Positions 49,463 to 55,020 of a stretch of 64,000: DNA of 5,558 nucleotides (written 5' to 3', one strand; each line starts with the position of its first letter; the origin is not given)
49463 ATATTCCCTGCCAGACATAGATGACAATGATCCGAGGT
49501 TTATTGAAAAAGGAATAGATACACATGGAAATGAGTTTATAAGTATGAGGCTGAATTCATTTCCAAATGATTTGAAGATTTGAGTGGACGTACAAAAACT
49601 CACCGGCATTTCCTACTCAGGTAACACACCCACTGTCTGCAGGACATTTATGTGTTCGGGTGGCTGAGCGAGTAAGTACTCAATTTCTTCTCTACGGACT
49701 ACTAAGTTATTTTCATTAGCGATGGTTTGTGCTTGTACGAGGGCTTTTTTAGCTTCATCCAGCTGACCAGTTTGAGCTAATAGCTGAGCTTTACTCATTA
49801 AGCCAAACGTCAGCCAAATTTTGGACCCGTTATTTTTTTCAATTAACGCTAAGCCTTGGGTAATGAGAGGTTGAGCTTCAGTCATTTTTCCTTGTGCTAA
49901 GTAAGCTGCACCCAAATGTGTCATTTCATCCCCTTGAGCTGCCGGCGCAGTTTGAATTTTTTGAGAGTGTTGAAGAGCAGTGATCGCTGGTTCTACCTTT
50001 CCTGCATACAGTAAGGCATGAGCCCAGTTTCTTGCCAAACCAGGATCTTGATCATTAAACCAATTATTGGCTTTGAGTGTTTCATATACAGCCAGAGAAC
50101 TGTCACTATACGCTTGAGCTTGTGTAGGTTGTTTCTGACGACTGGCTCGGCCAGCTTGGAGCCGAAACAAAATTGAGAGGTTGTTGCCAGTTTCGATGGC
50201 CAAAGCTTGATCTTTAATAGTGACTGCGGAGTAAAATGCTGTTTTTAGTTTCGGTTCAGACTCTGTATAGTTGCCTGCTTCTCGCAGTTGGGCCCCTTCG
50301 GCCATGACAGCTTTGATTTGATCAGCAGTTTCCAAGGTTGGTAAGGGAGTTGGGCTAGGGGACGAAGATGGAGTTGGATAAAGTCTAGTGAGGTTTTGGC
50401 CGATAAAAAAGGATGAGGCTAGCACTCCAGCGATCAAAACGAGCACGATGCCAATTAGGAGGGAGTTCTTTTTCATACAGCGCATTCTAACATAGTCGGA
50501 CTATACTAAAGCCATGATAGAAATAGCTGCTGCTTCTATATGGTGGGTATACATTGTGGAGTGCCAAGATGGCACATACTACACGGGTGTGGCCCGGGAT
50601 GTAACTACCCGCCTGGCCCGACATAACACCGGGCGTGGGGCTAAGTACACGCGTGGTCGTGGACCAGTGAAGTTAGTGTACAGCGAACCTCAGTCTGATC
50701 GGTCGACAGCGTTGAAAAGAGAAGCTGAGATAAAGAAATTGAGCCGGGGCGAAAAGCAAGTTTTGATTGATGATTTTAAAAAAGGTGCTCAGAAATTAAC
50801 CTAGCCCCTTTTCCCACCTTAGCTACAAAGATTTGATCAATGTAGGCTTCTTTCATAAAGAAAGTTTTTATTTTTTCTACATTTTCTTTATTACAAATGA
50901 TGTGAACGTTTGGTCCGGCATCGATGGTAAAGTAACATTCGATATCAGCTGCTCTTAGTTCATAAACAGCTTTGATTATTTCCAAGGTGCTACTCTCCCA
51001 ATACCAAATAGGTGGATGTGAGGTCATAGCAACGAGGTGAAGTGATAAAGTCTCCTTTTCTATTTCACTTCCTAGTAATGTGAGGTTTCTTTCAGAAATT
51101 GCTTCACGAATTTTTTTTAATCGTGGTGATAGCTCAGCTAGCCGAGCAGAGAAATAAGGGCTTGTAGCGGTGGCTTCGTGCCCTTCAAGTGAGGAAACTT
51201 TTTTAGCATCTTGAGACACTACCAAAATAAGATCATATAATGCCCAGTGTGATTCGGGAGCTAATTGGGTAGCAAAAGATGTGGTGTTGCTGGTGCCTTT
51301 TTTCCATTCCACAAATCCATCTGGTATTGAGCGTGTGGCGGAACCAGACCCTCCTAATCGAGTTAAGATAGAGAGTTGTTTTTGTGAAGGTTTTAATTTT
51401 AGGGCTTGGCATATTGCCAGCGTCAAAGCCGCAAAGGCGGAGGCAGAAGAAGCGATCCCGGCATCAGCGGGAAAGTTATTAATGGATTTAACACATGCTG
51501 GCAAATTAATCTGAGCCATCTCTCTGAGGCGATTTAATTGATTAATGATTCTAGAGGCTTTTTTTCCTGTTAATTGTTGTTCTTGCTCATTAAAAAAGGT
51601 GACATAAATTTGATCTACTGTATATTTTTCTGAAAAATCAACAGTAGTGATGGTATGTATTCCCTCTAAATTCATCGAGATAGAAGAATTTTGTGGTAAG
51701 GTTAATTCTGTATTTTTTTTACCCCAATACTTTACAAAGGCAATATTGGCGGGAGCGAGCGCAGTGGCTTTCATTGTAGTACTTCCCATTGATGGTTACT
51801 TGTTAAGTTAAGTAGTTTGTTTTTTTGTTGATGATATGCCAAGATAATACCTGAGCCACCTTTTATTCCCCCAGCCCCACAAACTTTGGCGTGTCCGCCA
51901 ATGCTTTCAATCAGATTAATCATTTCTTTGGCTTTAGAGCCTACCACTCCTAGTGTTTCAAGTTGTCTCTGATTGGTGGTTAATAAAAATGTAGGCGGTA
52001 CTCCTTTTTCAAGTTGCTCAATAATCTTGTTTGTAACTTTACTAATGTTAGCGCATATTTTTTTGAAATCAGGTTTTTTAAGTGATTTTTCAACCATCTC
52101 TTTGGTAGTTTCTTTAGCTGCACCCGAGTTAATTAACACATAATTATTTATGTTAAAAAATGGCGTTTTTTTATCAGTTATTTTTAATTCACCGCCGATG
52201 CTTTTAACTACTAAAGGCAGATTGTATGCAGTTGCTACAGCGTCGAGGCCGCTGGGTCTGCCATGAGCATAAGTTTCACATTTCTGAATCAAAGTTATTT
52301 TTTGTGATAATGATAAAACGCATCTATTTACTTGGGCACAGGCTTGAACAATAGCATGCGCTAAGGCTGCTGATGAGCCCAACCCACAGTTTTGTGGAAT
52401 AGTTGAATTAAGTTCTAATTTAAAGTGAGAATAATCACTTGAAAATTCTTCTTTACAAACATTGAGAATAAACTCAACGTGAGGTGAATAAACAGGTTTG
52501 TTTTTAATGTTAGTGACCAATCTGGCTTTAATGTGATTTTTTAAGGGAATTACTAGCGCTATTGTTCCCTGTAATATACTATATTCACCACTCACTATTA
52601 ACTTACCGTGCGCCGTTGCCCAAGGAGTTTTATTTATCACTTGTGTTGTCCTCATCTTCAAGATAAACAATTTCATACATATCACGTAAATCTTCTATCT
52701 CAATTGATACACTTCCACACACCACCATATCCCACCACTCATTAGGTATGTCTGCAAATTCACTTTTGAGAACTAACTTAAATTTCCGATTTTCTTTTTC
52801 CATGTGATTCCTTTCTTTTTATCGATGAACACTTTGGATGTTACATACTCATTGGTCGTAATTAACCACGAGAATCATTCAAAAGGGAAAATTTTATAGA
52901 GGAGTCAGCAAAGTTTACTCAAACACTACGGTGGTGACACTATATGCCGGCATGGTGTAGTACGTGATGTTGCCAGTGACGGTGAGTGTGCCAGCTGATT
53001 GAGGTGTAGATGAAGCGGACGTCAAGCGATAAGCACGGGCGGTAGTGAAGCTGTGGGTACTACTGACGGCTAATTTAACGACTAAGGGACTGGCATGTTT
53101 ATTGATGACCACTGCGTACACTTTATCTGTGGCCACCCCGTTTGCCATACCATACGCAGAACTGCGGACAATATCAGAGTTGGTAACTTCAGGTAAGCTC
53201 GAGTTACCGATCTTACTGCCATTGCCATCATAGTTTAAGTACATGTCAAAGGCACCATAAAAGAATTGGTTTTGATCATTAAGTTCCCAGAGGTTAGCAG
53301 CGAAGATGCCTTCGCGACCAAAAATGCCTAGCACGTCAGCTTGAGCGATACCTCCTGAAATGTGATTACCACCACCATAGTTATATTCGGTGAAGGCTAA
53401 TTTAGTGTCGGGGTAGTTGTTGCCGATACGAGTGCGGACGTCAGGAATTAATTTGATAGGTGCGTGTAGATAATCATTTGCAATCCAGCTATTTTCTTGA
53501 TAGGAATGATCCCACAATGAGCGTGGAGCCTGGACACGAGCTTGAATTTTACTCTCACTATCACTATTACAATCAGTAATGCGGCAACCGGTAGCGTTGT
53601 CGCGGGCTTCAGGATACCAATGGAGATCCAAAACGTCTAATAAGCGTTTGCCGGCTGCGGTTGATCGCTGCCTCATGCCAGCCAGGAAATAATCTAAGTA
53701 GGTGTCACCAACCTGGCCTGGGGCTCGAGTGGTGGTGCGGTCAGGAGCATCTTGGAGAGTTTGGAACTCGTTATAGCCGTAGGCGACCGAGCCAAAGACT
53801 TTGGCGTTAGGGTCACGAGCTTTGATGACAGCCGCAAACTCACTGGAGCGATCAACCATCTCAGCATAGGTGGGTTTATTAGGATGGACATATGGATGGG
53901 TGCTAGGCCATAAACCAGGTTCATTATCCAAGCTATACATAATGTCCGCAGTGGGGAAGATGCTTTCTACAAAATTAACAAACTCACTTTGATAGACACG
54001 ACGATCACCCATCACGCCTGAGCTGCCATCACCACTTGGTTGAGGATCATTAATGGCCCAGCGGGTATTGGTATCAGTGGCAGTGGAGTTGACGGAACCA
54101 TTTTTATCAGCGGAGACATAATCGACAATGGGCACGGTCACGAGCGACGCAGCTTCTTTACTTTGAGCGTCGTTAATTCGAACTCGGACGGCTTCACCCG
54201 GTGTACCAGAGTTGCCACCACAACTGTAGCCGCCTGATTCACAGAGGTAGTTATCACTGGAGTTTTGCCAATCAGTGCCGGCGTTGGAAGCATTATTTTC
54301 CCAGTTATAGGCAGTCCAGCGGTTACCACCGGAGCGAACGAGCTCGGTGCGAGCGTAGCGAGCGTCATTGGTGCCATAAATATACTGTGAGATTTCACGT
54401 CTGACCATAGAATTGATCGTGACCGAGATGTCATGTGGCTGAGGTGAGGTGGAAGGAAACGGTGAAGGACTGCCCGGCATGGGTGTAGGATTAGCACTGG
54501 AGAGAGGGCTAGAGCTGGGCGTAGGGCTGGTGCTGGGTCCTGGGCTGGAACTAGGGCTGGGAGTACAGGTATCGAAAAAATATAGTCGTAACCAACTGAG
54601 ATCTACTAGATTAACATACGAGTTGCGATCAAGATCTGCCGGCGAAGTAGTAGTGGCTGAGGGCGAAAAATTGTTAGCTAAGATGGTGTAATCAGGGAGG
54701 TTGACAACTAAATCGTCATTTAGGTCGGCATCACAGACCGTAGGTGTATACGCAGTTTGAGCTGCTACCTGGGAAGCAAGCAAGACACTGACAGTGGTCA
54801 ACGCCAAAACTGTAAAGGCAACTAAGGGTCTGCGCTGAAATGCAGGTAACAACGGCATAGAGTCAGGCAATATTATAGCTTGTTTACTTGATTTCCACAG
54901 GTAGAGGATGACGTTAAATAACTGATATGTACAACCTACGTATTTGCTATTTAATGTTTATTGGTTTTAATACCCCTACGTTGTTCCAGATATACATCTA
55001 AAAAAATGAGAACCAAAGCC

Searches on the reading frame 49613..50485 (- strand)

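Call 57: search_protein_families(library=pfam, proteins=[window:49613-50485:-], max_evalue=0.0001)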
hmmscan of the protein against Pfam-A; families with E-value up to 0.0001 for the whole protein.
window:49613-50485:- (290 aa): 5 families
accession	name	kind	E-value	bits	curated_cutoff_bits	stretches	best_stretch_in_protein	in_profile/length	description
PF13424.12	TPR_12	-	2e-10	41.1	30.1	1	190-257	8-76/77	Tetratricopeptide repeat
PF07719.23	TPR_2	-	2.1e-08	34.1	27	0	229-258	4-33/34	Tetratricopeptide repeat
PF13181.12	TPR_8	-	2.5e-06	27.6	25.7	0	230-258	5-33/34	Tetratricopeptide repeat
PF17874.7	TPR_MalT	-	1.7e-05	24.7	45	1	171-261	63-196/336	MalT-like TPR region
PF00515.34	TPR_1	-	2.2e-05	24.5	27.8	0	190-216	6-32/34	Tetratricopeptide repeat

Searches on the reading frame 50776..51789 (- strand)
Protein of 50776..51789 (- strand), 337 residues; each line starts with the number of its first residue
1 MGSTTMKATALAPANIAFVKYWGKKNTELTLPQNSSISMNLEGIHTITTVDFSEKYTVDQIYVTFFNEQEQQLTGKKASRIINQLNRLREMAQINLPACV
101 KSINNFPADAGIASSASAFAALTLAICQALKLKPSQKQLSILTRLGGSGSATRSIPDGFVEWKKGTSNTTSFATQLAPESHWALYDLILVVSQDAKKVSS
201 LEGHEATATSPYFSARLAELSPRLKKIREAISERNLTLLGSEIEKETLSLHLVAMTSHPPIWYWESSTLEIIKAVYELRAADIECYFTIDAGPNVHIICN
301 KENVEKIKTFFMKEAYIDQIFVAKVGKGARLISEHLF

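Call 57: search_protein_families(library=pfam, proteins=[window:50776-51789:-], max_evalue=0.0001)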
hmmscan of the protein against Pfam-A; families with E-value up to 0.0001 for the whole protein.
window:50776-51789:- (337 aa): 3 families
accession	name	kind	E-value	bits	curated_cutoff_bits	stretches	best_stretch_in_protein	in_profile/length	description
PF22700.2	MVD-like_N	-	1.5e-51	174.6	27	1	12-173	1-157/157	Diphosphomevalonate decarboxylase-like N-terminal domain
PF18376.6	MDD_C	-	4.1e-22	79.3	23.2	1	187-312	2-131/186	Mevalonate 5-diphosphate decarboxylase C-terminal domain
PF00288.32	GHMP_kinases_N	-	1.4e-05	25.7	22.3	1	88-144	10-64/87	GHMP kinases N terminal domain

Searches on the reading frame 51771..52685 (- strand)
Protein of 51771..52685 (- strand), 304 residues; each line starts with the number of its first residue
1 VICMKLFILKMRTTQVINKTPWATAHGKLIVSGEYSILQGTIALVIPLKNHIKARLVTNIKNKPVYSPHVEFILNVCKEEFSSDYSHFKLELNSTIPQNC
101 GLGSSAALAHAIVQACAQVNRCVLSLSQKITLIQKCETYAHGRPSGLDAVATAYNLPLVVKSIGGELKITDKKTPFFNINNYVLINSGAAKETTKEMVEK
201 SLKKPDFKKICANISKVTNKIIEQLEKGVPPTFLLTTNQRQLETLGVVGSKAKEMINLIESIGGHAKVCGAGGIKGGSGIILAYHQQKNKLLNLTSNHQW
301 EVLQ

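Call 57: search_protein_families(library=pfam, proteins=[window:51771-52685:-], max_evalue=0.0001)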
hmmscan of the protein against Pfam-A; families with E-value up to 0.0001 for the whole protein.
window:51771-52685:- (304 aa): 1 family
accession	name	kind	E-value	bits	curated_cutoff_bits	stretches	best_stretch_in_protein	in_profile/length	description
PF00288.32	GHMP_kinases_N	-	1e-13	51.7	22.3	1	74-154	7-85/87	GHMP kinases N terminal domain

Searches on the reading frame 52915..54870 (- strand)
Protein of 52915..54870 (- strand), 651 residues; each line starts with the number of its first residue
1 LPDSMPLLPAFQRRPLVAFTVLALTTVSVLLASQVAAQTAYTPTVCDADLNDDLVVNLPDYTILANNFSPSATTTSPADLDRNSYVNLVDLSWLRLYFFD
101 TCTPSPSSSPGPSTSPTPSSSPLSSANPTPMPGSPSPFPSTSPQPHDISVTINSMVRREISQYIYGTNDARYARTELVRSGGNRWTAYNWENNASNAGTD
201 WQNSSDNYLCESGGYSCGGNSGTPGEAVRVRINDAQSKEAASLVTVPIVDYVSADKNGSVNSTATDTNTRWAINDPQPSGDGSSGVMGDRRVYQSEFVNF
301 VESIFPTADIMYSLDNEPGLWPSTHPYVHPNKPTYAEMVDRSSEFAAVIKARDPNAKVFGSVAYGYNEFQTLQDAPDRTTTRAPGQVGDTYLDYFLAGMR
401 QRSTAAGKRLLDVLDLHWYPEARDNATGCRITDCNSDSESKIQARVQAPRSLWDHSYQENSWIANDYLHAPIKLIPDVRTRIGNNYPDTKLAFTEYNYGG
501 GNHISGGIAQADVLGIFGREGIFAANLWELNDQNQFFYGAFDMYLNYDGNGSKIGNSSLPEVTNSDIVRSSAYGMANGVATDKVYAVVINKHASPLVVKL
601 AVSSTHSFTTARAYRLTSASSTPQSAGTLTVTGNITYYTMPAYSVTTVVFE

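Call 57: search_protein_families(library=pfam, proteins=[window:52915-54870:-], max_evalue=0.0001)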
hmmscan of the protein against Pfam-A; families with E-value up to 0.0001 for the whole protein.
window:52915-54870:- (651 aa): 1 family
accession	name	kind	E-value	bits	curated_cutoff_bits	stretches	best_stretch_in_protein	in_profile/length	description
PF12891.13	Glyco_hydro_44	-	7.4e-51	173.7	25.1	1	194-422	1-223/223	Glycoside hydrolase family 44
